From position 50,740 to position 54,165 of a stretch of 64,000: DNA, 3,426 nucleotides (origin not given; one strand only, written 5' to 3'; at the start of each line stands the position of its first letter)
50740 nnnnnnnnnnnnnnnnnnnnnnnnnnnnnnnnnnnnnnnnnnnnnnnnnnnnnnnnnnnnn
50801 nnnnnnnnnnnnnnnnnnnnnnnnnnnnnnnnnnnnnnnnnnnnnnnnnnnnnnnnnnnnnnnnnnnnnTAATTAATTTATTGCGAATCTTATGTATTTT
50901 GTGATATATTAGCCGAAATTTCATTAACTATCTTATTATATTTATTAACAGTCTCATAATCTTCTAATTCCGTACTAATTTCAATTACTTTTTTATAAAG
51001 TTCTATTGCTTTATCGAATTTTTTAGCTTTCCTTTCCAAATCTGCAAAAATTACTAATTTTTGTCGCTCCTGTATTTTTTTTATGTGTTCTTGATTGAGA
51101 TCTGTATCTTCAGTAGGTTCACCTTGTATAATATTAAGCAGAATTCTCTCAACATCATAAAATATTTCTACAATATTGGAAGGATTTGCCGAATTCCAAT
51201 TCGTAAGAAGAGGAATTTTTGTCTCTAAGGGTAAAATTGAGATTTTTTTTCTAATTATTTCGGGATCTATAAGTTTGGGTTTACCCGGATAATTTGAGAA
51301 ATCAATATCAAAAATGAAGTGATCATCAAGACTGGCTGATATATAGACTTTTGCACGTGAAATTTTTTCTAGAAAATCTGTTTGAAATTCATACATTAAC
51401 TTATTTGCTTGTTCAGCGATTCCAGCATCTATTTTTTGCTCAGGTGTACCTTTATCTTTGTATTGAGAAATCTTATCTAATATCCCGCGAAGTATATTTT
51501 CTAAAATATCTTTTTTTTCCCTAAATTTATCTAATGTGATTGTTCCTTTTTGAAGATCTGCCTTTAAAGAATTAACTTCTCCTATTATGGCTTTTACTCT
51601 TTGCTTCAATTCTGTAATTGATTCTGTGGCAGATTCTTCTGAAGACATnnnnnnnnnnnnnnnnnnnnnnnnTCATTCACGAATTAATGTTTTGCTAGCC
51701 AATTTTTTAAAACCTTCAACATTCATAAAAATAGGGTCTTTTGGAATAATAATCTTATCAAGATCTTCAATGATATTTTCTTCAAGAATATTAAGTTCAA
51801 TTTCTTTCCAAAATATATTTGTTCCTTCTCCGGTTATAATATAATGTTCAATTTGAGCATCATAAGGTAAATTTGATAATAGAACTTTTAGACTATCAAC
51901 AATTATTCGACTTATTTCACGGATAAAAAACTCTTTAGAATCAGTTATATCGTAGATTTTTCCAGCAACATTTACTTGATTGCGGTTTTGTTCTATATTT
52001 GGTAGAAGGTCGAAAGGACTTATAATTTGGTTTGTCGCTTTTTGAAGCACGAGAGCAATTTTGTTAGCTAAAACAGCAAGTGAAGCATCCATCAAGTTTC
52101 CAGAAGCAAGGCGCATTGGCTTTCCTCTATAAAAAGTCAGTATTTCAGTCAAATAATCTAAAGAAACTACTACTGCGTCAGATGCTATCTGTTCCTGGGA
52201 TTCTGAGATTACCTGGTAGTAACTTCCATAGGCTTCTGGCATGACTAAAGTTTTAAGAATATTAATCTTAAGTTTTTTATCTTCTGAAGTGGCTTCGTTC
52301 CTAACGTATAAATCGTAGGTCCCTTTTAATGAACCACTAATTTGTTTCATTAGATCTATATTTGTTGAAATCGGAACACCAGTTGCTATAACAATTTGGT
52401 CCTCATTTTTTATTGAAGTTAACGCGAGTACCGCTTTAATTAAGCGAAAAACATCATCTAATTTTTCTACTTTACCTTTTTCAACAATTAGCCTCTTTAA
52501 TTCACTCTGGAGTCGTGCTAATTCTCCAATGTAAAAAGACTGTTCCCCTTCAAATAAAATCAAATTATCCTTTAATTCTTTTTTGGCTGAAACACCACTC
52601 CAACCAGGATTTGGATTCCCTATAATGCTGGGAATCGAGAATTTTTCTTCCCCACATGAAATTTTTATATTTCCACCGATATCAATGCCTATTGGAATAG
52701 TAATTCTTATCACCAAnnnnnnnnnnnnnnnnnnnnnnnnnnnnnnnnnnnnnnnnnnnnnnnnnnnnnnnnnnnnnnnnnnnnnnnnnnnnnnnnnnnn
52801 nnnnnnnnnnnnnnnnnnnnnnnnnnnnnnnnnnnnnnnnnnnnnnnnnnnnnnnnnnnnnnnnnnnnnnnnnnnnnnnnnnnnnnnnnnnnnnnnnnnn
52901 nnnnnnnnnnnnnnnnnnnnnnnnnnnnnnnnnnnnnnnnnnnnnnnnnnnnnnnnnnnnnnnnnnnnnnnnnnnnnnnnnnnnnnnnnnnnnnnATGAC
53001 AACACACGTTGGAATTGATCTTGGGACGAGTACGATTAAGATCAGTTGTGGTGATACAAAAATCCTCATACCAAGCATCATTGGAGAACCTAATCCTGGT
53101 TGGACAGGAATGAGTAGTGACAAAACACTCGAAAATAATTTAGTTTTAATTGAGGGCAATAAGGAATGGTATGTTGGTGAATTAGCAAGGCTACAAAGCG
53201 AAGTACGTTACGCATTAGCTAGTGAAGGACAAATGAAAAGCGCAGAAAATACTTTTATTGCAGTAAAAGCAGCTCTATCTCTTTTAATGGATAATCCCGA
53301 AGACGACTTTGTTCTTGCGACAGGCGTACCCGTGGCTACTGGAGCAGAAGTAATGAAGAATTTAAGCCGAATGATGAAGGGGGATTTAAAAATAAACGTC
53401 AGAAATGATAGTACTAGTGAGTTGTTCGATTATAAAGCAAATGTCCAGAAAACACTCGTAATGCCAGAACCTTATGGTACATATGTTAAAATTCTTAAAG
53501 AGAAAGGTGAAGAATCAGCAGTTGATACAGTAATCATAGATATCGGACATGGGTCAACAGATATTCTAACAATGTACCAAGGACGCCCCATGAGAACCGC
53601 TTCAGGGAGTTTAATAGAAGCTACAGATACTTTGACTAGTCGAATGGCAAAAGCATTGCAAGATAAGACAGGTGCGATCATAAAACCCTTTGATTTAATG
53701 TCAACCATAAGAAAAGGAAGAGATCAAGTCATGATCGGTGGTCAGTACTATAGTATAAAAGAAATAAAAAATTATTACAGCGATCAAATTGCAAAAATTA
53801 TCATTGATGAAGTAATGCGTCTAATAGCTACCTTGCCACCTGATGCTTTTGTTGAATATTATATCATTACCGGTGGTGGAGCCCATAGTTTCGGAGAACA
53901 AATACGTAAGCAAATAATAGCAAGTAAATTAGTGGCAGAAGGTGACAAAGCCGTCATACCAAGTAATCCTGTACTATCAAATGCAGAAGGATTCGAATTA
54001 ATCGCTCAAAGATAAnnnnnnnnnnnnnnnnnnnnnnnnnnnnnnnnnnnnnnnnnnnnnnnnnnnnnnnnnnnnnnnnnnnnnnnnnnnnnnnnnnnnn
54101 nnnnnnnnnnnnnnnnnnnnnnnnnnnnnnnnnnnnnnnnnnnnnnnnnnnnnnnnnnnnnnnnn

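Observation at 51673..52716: Actin-fold paralogue with selectively destroyed phosphate loops (Arp-like pseudoenzyme)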

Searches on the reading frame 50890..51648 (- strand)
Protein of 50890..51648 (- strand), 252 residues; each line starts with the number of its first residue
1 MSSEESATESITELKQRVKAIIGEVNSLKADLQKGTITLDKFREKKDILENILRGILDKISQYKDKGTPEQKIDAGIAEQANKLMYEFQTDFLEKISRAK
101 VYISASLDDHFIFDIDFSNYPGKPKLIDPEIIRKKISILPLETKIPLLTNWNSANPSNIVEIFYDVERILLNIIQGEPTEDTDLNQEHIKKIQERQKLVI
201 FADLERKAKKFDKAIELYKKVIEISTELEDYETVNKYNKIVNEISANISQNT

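Call 4: search_protein_families(library=pfam, proteins=[window:50890-51648:-], max_evalue=0.1)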
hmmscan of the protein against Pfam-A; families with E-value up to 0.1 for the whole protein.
window:50890-51648:- (252 aa): 8 families
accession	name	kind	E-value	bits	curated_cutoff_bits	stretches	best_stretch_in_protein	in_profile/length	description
PF00515.34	TPR_1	-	0.0027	17.9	27.8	1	206-224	12-30/34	Tetratricopeptide repeat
PF13424.12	TPR_12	-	0.012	16.2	30.1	1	202-230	10-40/77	Tetratricopeptide repeat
PF13414.12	TPR_11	-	0.031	14.4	26.8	1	203-225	2-24/42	TPR repeat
PF07719.23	TPR_2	-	0.038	14.5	27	1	203-224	9-30/34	Tetratricopeptide repeat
PF00170.26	bZIP_1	-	0.043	14.4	27.6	0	9-41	26-58/64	bZIP transcription factor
PF25541.1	TBCA_PH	-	0.045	13.9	27.8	1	22-73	11-62/139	PH domain-containing proteins, TBCA domain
PF00210.30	Ferritin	-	0.053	13.9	24.5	1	206-245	87-126/142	Ferritin-like domain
PF13181.12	TPR_8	-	0.069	13.8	25.7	0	202-225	8-31/34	Tetratricopeptide repeat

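Call 56: find_homologous_proteins(query=window:50890-51648:-, max_evalue=0.001)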
Query window:50890-51648:- (252 aa): 14 proteins with E <= 0.001 among 744 candidates. Only proteins of 138 to 441 residues were searched: fused or split forms outside these lengths cannot appear, so this answer is no evidence that the protein stands alone or is whole; lengths 'longer' or 'shorter' looks for them.
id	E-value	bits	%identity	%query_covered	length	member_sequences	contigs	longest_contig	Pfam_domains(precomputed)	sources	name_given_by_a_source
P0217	1.2e-153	527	100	100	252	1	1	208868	-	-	-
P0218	2.3e-129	448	85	98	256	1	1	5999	-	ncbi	ncbi:MAG: hypothetical protein ACFFCM_09720 [Promethearchaeota archaeon]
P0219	1.9e-125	435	84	98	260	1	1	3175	-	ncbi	ncbi:MAG: hypothetical protein ACFFDN_42145 [Candidatus Hodarchaeota archaeon]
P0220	5.6e-109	381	73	100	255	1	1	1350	-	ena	-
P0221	1.3e-78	282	57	92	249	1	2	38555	-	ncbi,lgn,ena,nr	ncbi:MAG: hypothetical protein HWN66_02280 [Candidatus Helarchaeota archaeon]|nr:hypothetical protei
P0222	8.1e-77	276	56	96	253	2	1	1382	-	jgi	jgi:hypothetical protein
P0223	4.4e-74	267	54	95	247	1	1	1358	-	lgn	-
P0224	4.2e-73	264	93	54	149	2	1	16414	-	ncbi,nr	ncbi:MAG: hypothetical protein HWN67_04260 [Candidatus Helarchaeota archaeon]|nr:hypothetical protei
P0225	1.6e-72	262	51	98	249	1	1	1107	-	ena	-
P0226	5.8e-71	257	53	96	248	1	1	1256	-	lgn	-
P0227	3.6e-67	244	49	97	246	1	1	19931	-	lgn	-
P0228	3.5e-66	241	49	90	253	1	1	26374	-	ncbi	-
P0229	9.9e-63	230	48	97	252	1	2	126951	-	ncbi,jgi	ncbi:MAG: hypothetical protein ACTSRS_05000 [Candidatus Helarchaeota archaeon]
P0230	7.4e-51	191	55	70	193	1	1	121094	-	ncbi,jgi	ncbi:MAG: hypothetical protein ACTSRG_08030 [Candidatus Helarchaeota archaeon]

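Call 61: predict_structure(alignment_id=A4)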
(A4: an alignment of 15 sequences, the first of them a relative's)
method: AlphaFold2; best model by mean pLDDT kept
length: 252 residues; sequences in the alignment: 15
mean_pLDDT: 83.6   pTM: 0.67
mean pLDDT of the five models: 83.6, 83.2, 82.9, 78.7, 63.1
residues with pLDDT >= 90: 113; 70-90: 105; 50-70: 22; < 50: 12
segments of 3 or more residues with pLDDT < 50: 1-8, 179-181
pLDDT, mean of each block of 10 residues (from residue 1): 43 89 91 91 92 92 85 92 92 89 79 92 87 65 84 92 88 63 63 85 89 94 87 89 83 51
secondary structure, 60 per line:
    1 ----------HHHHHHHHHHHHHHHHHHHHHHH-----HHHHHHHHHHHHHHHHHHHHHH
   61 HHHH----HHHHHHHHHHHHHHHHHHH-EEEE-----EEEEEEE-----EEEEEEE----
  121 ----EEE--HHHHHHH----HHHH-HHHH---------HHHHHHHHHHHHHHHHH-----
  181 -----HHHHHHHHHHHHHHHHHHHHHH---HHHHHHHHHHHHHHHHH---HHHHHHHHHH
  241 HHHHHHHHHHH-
elements in order: H11-33 H39-64 H69-87 E89-92 E98-104 E110-116 E125-127 H130-136 H141-144 H146-149 H159-175 H186-207 H211-227 H231-251

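Call 63: fold_search(model_id=the predicted structure, library=pdb)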
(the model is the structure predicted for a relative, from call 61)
No match with E <= 0.001 here; weaker rows may still be real.
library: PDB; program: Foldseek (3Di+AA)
matches with E <= 10: 500; with E <= 0.001: 0
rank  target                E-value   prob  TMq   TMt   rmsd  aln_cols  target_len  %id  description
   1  2f4z_B                4.4e-02  1.00  0.35  0.57   4.7       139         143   18  Toxoplasma gondii ubiquitin conjugating enzyme TgTwinScan_2721- E2 domain (released 2005-12-27)
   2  2f4z_A                8.3e-02  0.92  0.31  0.47   5.7       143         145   20  Toxoplasma gondii ubiquitin conjugating enzyme TgTwinScan_2721- E2 domain (released 2005-12-27)
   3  1x23_D                1.1e-01  0.44  0.21  0.31  13.2       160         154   20  Crystal structure of ubch5c (released 2005-05-03)
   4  9ew6_A                1.1e-01  0.60  0.22  0.23  16.5       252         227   12  Binary structure of 14-3-3s and BRAF phosphopeptide (pS365) (released 2025-04-16)
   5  8gcb_A                1.2e-01  0.94  0.28  0.45   5.4       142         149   17  Structure of RNF125 in complex with a UbcH5b~Ub conjugate (released 2023-07-19)
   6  9qiv_A                1.4e-01  0.84  0.37  0.32  11.1       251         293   15  Consensus structure of UBA6-BIRC6 (alternative conformation) (released 2025-10-29)
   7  4tkp_A                1.6e-01  0.96  0.33  0.52   4.7       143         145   15  Complex of Ubc13 with the RING domain of the TRIM5alpha retroviral restriction factor (released 2015-07-22)
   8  8vk8_G                1.6e-01  0.90  0.29  0.45   7.3       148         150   18  Structure of UbV.d2.1 in complex with Ube2d2 (released 2024-09-25)
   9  8vyq_B                1.6e-01  0.44  0.21  0.23  17.6       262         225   12  Cryo-EM Structure of the BRAF V600K monomer (released 2025-05-28)
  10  9qhi_A                1.7e-01  0.77  0.37  0.32  11.0       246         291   14  Structure of UBA6-UbDha-BIRC6 trapped ternary complex (cluster 0) (released 2025-10-29)
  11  1x23_B                1.8e-01  0.87  0.30  0.47   7.0       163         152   16  Crystal structure of ubch5c (released 2005-05-03)
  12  8uqa                  1.8e-01  0.21  0.20  0.13  19.3       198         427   16  Crystal structure of RNF168 (RING)-UbcH5c fused to H2A-H2B via a 12-residue linker (released 2024-01-17)
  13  6r8f_E                1.9e-01  0.96  0.22  0.26   3.4        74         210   24  Cryo-EM structure of the Human BRISC-SHMT2 complex (released 2019-06-05)
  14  8adm_A                1.9e-01  0.44  0.22  0.23  16.7       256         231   11  Ternary complex of 14-3-3 sigma, Usp8pS718 phosphopeptide and small molecule stabilizer (released 2023-04-26)
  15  7m2k_E                2.1e-01  0.77  0.31  0.46   9.3       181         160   13  CDC34A-Ubiquitin-2ab inhibitor complex (released 2021-11-03)
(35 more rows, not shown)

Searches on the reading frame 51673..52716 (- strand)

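Call 4: search_protein_families(library=pfam, proteins=[window:51673-52716:-], max_evalue=0.1)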
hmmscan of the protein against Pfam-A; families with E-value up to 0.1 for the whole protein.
window:51673-52716:- (347 aa): 1 family
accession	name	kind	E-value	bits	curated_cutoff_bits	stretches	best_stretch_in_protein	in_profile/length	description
PF17989.7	ALP_N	-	2.3e-10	41.3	26.3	1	10-164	1-148/148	Actin like proteins N terminal domain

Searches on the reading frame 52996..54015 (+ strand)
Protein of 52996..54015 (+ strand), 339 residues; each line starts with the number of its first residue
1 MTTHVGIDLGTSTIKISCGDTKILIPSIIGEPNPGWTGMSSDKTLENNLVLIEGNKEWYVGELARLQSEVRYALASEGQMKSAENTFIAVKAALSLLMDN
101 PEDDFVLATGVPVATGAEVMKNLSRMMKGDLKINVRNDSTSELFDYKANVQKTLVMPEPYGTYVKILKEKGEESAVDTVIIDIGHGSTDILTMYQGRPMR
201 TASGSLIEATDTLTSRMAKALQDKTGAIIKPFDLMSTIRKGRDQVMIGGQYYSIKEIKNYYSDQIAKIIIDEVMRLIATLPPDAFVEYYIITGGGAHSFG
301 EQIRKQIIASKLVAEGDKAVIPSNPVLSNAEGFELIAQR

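Call 4: search_protein_families(library=pfam, proteins=[window:52996-54015:+], max_evalue=0.1)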
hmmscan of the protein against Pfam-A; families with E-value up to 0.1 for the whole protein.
window:52996-54015:+ (339 aa): 5 families
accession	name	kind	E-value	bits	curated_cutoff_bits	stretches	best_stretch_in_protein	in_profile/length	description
PF17989.7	ALP_N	-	1.3e-17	64.8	26.3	1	6-161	1-148/148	Actin like proteins N terminal domain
PF21522.3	MreB-like_C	-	5.3e-12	46.8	27.8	1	180-304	1-122/123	Archaeal actin homologue MreB-like, C-terminal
PF00022.25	Actin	-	0.00083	18.5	27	1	177-272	143-235/410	Actin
PF14450.12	FtsA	-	0.011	16.5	31.8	0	179-222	1-42/127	Cell division protein FtsA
PF13941.12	MutL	-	0.073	12.3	27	0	156-200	224-268/450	MutL protein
